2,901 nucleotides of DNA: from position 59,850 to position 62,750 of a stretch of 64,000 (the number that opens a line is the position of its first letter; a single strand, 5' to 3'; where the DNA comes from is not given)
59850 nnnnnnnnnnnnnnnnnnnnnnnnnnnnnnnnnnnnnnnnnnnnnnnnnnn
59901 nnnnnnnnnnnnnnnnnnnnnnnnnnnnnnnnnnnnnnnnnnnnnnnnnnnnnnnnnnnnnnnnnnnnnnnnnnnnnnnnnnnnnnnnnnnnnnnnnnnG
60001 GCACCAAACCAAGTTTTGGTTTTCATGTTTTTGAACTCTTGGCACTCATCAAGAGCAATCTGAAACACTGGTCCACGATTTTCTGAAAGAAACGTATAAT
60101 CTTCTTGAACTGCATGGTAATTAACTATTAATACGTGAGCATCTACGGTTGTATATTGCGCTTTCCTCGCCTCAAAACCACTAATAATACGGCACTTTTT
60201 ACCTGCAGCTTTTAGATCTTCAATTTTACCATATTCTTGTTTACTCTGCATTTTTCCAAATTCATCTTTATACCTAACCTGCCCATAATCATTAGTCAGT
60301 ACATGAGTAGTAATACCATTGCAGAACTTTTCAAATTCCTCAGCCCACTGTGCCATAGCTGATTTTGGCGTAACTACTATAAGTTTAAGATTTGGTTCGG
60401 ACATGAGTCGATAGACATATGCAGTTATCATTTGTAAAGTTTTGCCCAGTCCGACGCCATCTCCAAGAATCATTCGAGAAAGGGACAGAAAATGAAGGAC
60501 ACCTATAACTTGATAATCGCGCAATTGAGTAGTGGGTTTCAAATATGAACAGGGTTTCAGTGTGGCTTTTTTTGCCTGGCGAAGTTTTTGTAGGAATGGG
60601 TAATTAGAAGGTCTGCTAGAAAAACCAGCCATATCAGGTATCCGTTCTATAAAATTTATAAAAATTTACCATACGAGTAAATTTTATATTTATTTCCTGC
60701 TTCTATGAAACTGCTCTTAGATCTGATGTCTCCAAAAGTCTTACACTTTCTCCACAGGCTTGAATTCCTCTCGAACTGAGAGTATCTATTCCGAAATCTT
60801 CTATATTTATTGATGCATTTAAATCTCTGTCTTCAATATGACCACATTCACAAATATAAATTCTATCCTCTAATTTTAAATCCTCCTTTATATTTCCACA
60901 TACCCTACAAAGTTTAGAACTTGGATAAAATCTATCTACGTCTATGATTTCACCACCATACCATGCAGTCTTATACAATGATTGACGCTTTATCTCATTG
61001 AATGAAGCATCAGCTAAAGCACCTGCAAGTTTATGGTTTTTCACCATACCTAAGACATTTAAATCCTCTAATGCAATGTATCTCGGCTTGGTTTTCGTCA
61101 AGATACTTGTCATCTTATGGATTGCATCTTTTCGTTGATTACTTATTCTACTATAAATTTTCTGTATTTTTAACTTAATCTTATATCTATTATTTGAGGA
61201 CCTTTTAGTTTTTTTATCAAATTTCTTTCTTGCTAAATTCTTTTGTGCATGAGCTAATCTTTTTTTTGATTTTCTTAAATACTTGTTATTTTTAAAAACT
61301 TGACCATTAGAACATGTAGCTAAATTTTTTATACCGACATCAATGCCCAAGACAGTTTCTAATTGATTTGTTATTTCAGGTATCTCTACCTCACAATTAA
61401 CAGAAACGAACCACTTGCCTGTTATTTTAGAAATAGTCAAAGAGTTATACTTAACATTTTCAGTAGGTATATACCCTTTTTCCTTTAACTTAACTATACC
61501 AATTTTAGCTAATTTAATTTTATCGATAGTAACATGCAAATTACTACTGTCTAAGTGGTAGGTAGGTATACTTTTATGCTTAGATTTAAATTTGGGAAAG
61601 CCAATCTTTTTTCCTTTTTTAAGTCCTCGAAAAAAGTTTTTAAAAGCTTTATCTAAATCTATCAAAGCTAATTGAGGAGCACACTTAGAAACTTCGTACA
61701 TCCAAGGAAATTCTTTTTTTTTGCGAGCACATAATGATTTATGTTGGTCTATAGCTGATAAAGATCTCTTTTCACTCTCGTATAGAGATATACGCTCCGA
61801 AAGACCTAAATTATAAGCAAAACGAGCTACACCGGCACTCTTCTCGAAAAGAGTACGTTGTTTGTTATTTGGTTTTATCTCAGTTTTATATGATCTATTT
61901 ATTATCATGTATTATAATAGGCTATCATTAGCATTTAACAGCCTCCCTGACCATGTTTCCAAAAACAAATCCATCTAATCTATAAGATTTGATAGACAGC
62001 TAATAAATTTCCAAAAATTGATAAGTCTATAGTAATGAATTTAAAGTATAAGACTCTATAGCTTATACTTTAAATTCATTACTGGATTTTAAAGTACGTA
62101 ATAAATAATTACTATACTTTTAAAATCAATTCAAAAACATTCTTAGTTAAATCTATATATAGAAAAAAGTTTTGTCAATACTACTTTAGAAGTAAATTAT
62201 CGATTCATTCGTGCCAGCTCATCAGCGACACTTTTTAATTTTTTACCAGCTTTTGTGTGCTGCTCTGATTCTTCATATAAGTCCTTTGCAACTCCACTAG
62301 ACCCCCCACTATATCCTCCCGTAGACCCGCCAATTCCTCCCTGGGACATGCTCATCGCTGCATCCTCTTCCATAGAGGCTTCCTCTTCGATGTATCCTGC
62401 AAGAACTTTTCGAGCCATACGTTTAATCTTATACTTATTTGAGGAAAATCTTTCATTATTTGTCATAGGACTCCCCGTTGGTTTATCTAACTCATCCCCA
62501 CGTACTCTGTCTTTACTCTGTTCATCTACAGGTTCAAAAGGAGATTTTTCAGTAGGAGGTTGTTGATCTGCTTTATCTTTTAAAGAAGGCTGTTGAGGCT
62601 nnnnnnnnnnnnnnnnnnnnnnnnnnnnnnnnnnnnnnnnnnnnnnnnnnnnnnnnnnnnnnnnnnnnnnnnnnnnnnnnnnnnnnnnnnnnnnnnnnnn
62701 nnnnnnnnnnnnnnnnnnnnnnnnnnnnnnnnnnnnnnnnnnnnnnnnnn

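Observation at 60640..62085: Catalytically intact TnpB element in a viral genome with hairpin ends; an omega-RNA is expected at its 3' end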

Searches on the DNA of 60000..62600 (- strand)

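Call 4: search_rna_families(source=window, start=60000, end=62600, threshold=evalue, max_evalue=10, show_alignments=3)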
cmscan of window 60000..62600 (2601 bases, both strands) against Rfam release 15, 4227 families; matches with E-value up to 10: 2.
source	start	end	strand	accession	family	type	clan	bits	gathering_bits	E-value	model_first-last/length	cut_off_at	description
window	60694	60758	-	RF03064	RAGATH-18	Gene; sRNA;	-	24.7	44.9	0.13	1-71/71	no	RAGATH-18 RNA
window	61986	62056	-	RF01844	SmY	Gene; snRNA; splicing;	-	15.2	39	4.1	1-80/80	no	SmY spliceosomal RNA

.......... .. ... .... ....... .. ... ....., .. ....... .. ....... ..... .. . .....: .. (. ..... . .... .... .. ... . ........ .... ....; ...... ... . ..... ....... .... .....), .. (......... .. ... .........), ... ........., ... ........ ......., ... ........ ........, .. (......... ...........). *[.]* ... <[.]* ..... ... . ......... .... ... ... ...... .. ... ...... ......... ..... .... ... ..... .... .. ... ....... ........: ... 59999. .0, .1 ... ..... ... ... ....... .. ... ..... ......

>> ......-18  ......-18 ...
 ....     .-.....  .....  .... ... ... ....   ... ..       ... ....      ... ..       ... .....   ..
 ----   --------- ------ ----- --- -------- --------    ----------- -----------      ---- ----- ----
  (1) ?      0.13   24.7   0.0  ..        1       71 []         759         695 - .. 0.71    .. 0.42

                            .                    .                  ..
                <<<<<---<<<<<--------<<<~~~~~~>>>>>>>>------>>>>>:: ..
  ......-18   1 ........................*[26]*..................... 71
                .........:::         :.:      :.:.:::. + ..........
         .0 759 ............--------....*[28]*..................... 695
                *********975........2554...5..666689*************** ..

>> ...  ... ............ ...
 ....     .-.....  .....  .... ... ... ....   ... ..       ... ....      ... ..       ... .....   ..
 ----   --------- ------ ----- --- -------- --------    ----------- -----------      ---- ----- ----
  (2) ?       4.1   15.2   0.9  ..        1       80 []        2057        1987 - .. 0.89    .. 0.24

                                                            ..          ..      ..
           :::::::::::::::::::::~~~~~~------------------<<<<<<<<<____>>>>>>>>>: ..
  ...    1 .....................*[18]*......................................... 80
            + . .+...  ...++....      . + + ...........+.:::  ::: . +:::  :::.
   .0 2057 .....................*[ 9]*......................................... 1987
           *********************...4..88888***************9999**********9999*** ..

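Call 31: search_rna_families(sources=[L004, L005, L010, L011, L012, L013, L015, L016, L018, L019, L020, L021, L023, L025, L026, L028, L031, L033, L035, L039], threshold=gathering)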
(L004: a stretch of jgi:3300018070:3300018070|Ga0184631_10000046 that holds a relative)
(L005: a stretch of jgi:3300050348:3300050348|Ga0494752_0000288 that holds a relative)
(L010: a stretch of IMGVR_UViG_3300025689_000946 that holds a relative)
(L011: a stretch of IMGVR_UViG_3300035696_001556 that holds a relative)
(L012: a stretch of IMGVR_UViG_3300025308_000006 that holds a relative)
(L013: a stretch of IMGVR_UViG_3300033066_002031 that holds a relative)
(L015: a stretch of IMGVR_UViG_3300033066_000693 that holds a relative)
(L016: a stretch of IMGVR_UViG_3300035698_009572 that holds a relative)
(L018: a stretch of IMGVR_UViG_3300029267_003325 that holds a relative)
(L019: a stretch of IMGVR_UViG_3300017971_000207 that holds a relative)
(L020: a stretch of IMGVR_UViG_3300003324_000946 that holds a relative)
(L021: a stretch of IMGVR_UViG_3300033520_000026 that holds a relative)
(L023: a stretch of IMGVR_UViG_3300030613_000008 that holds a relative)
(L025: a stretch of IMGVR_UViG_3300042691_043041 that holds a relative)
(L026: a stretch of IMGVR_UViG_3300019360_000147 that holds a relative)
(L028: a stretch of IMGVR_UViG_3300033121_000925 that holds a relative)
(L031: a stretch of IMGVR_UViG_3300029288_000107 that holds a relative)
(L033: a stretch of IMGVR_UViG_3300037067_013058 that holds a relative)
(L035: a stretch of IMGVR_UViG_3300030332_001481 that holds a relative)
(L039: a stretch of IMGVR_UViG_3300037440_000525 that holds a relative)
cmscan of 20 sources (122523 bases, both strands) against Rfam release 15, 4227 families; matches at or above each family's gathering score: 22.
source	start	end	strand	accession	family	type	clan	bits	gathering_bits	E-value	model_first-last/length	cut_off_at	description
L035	1531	1603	+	RF00005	tRNA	Gene; tRNA;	CL00001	69.1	29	1.1e-12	1-71/71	no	tRNA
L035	2004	2076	+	RF00005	tRNA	Gene; tRNA;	CL00001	68.3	29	1.8e-12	1-71/71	no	tRNA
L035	2400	2471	+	RF00005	tRNA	Gene; tRNA;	CL00001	66.5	29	5.6e-12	1-71/71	no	tRNA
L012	5707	5766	+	RF03064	RAGATH-18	Gene; sRNA;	-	61.2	44.9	2.2e-09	1-71/71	no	RAGATH-18 RNA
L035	1695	1766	+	RF00005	tRNA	Gene; tRNA;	CL00001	61.1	29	1.6e-10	1-71/71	no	tRNA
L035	991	1066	+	RF00005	tRNA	Gene; tRNA;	CL00001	60.4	29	2.6e-10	1-71/71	no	tRNA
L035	2321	2393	+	RF00005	tRNA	Gene; tRNA;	CL00001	59.1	29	5.9e-10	1-71/71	no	tRNA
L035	5299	5371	+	RF00005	tRNA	Gene; tRNA;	CL00001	55.8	29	4.8e-09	1-71/71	no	tRNA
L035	1852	1923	+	RF00005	tRNA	Gene; tRNA;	CL00001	55.7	29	5.3e-09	1-71/71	no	tRNA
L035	2172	2243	+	RF00005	tRNA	Gene; tRNA;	CL00001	55.2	29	6.9e-09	1-71/71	no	tRNA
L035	4776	4848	+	RF00005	tRNA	Gene; tRNA;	CL00001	54.4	29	1.2e-08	1-71/71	no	tRNA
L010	1506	1597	+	RF00005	tRNA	Gene; tRNA;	CL00001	53.9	29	1.6e-08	1-71/71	no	tRNA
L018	4887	4961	+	RF00005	tRNA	Gene; tRNA;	CL00001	51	29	1e-07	1-71/71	no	tRNA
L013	1834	1904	+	RF00005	tRNA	Gene; tRNA;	CL00001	50.8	29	1.2e-07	1-71/71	no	tRNA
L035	1929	1996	+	RF00005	tRNA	Gene; tRNA;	CL00001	47.6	29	8.7e-07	1-71/71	no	tRNA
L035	5374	5445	+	RF00005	tRNA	Gene; tRNA;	CL00001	47.5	29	9.6e-07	1-71/71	no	tRNA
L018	4993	5067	+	RF00005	tRNA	Gene; tRNA;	CL00001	46.9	29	1.4e-06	1-71/71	no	tRNA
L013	2389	2461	+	RF00005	tRNA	Gene; tRNA;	CL00001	41.5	29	4.3e-05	1-71/71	no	tRNA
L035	1221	1293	+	RF00005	tRNA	Gene; tRNA;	CL00001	40.6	29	7.5e-05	1-71/71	no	tRNA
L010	1337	1420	+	RF00005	tRNA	Gene; tRNA;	CL00001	40.3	29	8.8e-05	1-71/71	no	tRNA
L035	1071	1141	+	RF00005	tRNA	Gene; tRNA;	CL00001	36.2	29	0.0012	1-71/71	no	tRNA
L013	2285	2372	+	RF00005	tRNA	Gene; tRNA;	CL00001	32.7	29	0.011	1-71/71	no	tRNA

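Call 32: search_rna_families(sources=[L004, L005, L010, L011, L013, L016, L019, L021, L023, L026, L031], threshold=evalue, max_evalue=10)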
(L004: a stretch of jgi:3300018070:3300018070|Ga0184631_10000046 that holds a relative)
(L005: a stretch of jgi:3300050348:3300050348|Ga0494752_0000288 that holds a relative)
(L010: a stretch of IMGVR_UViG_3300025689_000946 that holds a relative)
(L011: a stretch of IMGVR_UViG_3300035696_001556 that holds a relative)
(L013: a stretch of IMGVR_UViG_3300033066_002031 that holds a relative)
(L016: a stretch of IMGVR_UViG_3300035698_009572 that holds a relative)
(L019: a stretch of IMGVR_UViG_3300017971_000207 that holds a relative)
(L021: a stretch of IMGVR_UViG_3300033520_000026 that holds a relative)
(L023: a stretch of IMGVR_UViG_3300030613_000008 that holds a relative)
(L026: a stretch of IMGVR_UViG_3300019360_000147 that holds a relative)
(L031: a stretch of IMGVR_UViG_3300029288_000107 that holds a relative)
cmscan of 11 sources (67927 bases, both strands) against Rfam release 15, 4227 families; matches with E-value up to 10: 17.
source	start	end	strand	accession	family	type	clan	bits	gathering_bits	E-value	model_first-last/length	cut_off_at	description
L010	1506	1597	+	RF00005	tRNA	Gene; tRNA;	CL00001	53.9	29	8.8e-09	1-71/71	no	tRNA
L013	1834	1904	+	RF00005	tRNA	Gene; tRNA;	CL00001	50.8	29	6.5e-08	1-71/71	no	tRNA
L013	2389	2461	+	RF00005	tRNA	Gene; tRNA;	CL00001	41.5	29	2.4e-05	1-71/71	no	tRNA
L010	1337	1420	+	RF00005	tRNA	Gene; tRNA;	CL00001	40.3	29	4.9e-05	1-71/71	no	tRNA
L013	1198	1280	+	RF00005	tRNA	Gene; tRNA;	CL00001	38.2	29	0.00019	1-71/71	no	tRNA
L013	4372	4447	+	RF01852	tRNA-Sec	Gene; tRNA;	CL00001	32.9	47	0.013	1-91/91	no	Selenocysteine transfer RNA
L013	2285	2372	+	RF00005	tRNA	Gene; tRNA;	CL00001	32.7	29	0.0062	1-71/71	no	tRNA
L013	3636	3704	+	RF03064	RAGATH-18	Gene; sRNA;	-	30.2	44.9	0.12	1-71/71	no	RAGATH-18 RNA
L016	3624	3691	+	RF03064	RAGATH-18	Gene; sRNA;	-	30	44.9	0.14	1-71/71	no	RAGATH-18 RNA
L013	2190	2271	+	RF01852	tRNA-Sec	Gene; tRNA;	CL00001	29.7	47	0.087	1-91/91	no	Selenocysteine transfer RNA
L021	3597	3664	+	RF03064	RAGATH-18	Gene; sRNA;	-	26.7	44.9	0.99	1-71/71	no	RAGATH-18 RNA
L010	3660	3727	+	RF03064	RAGATH-18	Gene; sRNA;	-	26.4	44.9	1.2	1-71/71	no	RAGATH-18 RNA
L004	4151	4215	+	RF03064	RAGATH-18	Gene; sRNA;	-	25.5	44.9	2.1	1-71/71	no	RAGATH-18 RNA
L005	4151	4215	+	RF03064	RAGATH-18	Gene; sRNA;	-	24.8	44.9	3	1-71/71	no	RAGATH-18 RNA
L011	3542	3665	+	RF02431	SpF22_sRNA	Gene; sRNA;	-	23.3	55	3.5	1-140/140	no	Streptococcus sRNA SpF22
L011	1726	1847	+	RF02175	SMAD5-AS1_3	Gene; lncRNA;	-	20.7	60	3.1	1-125/125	no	SMAD5 antisense RNA 1 conserved region 3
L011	2022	2073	+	RF01140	sR20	Gene; snRNA; snoRNA; CD-box;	-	20.5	44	9.1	1-56/56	no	Small nucleolar RNA sR20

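Call 55: build_rna_model(alignment_id=A1, structure=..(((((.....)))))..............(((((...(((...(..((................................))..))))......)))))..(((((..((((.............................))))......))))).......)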
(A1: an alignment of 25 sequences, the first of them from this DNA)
Model R1 built from alignment A1 (25 sequences, 165 columns); structure: as given.
model positions 144; base pairs 25; branch points 2; effective number of sequences 3.53; information 0.59 bits per position. Calibrated on 0.2 Mb of random sequence (short: E-values are rough).
structure used (alignment columns):
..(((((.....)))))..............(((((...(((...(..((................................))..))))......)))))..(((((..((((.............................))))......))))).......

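Call 56: search_with_rna_model(model_id=R1, sources=[window, L012, L013, L018, L019, L020, L023, L025, L029, L032, L033, L035, L036, L037, L038, L039, L161, L162, L164, L010, L070, L090, L099, L042, L107, L159], max_evalue=0.01)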
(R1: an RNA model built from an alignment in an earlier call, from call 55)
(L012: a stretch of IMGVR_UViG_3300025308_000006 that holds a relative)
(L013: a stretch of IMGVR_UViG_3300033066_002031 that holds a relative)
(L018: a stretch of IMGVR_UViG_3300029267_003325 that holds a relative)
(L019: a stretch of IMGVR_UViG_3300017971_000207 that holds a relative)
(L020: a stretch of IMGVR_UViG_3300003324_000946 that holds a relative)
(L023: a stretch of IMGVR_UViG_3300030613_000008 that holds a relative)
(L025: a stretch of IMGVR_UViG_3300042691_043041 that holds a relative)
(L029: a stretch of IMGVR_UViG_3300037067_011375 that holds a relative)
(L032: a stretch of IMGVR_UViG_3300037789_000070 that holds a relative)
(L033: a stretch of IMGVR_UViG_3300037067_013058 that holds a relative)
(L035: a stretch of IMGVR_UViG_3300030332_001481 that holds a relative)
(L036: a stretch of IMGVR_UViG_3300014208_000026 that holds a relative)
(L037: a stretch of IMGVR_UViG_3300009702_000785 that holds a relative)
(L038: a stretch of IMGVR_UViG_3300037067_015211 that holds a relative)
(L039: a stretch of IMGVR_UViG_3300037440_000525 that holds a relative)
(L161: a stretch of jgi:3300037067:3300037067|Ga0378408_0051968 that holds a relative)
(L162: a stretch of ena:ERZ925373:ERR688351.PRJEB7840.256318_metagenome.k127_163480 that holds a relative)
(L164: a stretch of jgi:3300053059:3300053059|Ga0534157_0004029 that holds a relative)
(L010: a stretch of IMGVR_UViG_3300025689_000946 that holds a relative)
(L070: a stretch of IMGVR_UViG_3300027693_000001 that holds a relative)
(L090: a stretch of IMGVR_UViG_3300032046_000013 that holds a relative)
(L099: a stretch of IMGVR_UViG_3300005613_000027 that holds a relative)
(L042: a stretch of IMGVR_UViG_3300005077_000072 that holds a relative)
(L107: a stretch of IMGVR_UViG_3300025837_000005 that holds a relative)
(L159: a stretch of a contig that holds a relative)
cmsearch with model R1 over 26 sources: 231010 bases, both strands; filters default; matches with E-value up to 0.01: 26.
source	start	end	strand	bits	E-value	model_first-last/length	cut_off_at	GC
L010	3634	3769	+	118.3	5.8e-29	1-144/144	no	0.37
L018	3577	3735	+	117.4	9.9e-29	1-144/144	no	0.48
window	60642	60784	-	113.7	9.4e-28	1-144/144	no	0.33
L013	3610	3745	+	98.4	1e-23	1-144/144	no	0.58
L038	3596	3732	+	97.8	1.5e-23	1-144/144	no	0.41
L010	1143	1273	+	95.5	5.7e-23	1-144/144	no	0.55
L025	3552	3678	+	86.4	1.5e-20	1-144/144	no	0.64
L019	1862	2000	+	80.4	5.4e-19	1-144/144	no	0.58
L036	3634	3825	+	79.6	9.1e-19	1-144/144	no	0.56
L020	3592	3749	+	77.2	3.8e-18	1-144/144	no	0.51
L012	3610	3745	+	76.5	6e-18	1-144/144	no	0.44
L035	3597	3732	+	73.3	4e-17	1-144/144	no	0.6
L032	3568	3697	+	72.8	5.4e-17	1-144/144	no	0.43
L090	1601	1721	-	71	1.6e-16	1-144/144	no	0.6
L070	1644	1786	-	66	3.4e-15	1-144/144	no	0.43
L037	3588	3731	+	63.8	1.3e-14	1-144/144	no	0.44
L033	3631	3756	+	62.7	2.5e-14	1-144/144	no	0.61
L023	3577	3714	+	57.5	6.2e-13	1-144/144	no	0.6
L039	3072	3200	+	54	5e-12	1-144/144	no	0.41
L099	1510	1625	-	46.3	5.3e-10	1-144/144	no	0.42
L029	3613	3752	+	45.3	9.6e-10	1-144/144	no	0.47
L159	1475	1580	-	37.6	1.1e-07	1-144/144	no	0.44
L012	5681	5805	+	34.1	8.9e-07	1-144/144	no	0.42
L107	13972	14093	+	31.5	4.2e-06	1-144/144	no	0.4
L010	5966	6129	+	26.8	7.2e-05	1-144/144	no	0.41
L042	8385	8486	-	25.5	0.00016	1-144/144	no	0.5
